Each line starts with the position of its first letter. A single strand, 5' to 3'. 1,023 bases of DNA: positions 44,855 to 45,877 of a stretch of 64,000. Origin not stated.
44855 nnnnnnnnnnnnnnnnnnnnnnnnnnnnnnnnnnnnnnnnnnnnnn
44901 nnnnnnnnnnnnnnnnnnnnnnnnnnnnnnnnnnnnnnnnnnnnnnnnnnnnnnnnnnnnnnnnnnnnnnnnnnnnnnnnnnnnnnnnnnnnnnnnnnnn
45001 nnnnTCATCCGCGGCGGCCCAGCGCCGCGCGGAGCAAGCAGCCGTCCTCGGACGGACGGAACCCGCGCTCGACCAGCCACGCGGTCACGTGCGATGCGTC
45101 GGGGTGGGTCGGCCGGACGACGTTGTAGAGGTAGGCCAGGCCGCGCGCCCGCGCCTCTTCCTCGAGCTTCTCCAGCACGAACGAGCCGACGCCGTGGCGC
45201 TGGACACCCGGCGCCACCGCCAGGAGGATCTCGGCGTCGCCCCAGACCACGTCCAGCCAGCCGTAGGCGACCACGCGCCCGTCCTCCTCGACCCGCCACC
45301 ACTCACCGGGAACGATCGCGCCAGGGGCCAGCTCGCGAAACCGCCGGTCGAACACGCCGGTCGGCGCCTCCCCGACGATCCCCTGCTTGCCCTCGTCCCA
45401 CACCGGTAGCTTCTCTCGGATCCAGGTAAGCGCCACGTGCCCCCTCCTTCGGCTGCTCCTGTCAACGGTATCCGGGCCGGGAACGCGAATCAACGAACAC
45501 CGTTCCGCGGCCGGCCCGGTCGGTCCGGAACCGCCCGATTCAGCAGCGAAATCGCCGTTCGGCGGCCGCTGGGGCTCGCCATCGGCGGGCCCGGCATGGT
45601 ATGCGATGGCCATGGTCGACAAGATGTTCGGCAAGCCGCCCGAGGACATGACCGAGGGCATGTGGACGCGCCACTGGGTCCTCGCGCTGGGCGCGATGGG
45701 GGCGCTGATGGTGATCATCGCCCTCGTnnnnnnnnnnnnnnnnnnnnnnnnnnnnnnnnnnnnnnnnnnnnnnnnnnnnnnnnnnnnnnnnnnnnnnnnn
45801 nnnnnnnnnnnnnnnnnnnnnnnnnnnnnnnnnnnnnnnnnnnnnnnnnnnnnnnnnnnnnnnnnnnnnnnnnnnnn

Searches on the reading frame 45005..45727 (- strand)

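Call 20: search_protein_families(library=pfam, proteins=[window:45005-45727:-], max_evalue=0.001)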
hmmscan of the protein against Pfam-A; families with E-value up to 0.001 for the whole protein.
window:45005-45727:- (240 aa): 2 families
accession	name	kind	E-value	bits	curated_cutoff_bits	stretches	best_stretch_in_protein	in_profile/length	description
PF00583.31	Acetyltransf_1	-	2.2e-10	41.3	20.7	1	140-211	32-107/116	Acetyltransferase (GNAT) family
PF13508.13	Acetyltransf_7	-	2e-07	31.7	27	1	142-200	4-65/84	Acetyltransferase (GNAT) domain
